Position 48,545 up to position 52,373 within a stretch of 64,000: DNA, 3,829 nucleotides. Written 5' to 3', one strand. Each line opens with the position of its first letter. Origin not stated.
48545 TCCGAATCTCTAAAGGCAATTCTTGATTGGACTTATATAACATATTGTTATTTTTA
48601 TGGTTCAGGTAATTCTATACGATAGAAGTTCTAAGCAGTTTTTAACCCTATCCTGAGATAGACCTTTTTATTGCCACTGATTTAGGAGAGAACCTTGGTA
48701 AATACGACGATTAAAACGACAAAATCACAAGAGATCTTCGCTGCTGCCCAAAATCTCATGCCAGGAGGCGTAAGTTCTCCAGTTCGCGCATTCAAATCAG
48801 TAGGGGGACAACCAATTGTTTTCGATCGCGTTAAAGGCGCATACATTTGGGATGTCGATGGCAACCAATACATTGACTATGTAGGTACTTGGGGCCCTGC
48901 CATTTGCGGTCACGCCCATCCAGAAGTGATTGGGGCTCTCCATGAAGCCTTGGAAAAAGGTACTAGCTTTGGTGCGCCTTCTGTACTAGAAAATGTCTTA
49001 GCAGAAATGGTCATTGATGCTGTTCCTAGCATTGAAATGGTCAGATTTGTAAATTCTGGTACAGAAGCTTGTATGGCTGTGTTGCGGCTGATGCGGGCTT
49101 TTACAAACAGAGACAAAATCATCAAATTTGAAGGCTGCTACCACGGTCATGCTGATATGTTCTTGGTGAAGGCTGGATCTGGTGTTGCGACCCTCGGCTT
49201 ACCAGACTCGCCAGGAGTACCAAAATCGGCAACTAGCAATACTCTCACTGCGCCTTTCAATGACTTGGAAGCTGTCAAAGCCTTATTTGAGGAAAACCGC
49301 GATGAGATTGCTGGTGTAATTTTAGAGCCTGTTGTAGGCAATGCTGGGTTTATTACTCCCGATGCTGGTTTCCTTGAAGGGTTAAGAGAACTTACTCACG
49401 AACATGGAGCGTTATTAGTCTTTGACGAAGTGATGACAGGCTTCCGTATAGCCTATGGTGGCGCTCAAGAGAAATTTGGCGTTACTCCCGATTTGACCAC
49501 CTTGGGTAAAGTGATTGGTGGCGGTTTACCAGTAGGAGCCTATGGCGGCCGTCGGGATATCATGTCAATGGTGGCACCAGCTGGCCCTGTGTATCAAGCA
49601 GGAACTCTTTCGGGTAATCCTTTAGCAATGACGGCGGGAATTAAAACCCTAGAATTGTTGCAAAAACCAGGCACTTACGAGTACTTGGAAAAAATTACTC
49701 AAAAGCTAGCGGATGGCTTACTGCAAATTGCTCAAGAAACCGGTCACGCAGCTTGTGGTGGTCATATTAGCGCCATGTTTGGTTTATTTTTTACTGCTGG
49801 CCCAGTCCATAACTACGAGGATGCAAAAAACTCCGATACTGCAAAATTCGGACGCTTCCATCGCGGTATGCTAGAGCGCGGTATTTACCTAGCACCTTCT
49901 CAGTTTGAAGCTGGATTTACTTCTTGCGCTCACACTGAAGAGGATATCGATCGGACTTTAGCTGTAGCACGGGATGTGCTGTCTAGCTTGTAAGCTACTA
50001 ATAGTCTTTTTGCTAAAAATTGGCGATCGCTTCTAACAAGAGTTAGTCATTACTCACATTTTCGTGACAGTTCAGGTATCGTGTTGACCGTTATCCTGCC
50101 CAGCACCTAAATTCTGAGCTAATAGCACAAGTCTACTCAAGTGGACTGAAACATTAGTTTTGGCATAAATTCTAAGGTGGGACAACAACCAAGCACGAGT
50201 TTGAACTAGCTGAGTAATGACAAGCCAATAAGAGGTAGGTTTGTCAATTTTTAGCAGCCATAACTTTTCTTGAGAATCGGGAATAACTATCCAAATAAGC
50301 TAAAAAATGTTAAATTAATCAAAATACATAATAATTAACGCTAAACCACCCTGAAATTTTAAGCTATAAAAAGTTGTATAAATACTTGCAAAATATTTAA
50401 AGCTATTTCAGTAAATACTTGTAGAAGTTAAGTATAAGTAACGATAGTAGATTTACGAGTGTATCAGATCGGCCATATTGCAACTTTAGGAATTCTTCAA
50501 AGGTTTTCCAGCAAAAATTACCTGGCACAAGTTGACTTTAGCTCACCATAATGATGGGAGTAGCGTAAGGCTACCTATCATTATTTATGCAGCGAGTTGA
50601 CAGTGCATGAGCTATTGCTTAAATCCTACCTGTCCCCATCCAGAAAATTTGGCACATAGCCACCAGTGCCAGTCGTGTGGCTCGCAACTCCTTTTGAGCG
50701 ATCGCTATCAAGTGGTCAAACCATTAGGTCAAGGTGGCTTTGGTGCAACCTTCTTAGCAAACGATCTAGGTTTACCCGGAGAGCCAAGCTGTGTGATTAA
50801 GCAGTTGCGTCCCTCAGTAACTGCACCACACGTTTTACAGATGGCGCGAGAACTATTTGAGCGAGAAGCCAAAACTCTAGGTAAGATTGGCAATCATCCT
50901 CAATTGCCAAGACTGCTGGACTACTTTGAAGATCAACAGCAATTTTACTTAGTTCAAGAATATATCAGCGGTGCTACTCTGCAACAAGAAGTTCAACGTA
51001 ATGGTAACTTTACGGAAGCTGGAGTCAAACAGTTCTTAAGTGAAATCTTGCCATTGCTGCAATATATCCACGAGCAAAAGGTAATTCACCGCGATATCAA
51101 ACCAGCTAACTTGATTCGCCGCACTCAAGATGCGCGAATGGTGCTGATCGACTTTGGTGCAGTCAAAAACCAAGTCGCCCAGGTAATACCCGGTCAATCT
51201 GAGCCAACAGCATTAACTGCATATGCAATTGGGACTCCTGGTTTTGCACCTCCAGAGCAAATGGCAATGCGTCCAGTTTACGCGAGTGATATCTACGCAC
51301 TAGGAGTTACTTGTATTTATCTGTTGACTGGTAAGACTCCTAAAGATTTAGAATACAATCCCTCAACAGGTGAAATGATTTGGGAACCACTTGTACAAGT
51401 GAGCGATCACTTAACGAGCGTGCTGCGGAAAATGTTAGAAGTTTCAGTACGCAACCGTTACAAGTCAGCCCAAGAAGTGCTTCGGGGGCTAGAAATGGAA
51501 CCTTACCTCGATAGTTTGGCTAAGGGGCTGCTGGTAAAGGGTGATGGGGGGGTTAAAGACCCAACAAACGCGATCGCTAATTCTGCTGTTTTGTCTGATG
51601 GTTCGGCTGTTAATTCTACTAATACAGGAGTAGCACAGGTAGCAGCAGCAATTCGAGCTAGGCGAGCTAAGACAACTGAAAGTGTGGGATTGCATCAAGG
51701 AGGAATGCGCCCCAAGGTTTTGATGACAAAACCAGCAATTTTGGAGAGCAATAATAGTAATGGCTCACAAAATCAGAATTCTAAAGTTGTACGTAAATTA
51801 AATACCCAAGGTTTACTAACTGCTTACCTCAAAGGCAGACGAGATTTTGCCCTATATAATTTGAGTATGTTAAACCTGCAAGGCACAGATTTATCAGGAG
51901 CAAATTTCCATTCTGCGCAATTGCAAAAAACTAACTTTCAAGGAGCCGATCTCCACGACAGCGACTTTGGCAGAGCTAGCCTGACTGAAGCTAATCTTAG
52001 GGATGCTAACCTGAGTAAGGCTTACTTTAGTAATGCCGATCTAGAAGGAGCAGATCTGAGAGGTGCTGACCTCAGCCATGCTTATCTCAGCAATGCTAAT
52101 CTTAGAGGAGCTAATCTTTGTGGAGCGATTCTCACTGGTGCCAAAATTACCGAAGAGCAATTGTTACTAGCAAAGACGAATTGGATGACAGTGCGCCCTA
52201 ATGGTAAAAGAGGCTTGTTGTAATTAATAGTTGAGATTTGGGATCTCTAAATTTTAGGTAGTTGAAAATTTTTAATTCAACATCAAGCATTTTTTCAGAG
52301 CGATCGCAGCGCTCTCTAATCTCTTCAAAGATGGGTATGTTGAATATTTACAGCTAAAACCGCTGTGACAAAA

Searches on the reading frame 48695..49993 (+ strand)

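Call 82: search_protein_families(library=pfam, proteins=[window:48695-49993:+], max_evalue=0.0001)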
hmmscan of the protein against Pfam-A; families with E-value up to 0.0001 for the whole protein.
window:48695-49993:+ (432 aa): 1 family
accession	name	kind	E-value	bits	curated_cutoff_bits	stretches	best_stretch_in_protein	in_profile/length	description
PF00202.27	Aminotran_3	-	6.4e-76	256.1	30.5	1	40-349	10-333/403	Aminotransferase class-III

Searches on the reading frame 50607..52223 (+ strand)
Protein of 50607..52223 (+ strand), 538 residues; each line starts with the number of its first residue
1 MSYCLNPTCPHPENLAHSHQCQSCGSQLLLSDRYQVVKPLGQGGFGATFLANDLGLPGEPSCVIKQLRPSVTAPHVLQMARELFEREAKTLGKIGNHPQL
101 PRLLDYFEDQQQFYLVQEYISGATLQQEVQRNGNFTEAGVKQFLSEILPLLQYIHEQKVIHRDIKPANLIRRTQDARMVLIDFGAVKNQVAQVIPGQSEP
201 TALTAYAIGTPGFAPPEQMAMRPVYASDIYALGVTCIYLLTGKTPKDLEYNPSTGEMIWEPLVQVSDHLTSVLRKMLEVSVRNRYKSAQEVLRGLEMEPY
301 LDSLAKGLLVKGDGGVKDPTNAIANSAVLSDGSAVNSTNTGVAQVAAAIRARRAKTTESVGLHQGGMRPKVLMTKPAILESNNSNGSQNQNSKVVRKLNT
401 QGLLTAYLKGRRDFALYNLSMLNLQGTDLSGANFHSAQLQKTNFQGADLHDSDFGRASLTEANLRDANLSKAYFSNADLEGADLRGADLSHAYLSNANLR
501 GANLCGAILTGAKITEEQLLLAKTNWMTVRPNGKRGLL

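Call 82: search_protein_families(library=pfam, proteins=[window:50607-52223:+], max_evalue=0.0001)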
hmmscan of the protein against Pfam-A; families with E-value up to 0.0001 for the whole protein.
window:50607-52223:+ (538 aa): 7 families
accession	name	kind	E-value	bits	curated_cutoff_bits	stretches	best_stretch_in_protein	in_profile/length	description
PF00069.31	Pkinase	-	4.5e-37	128.3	31.7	1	34-291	1-257/263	Protein kinase domain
PF00805.28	Pentapeptide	-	6.3e-29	99.6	20.2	3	452-490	1-39/40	Pentapeptide repeats (8 copies)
PF07714.23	PK_Tyr_Ser-Thr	-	1.4e-16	61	23.1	1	36-246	3-205/258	Protein tyrosine and serine/threonine kinase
PF13599.13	Pentapeptide_4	-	1.6e-13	50.9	38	1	447-519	1-73/78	Pentapeptide repeat region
PF13576.12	Pentapeptide_3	-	4.6e-12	46.4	27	1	454-497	1-47/48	Pentapeptide repeats (9 copies)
PF03109.22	ABC1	-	2.4e-06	27.3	22.9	1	112-188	142-216/244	ABC1 atypical kinase-like domain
PF14531.12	Kinase-like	-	2.3e-05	24.2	25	1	137-284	144-289/289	Kinase-like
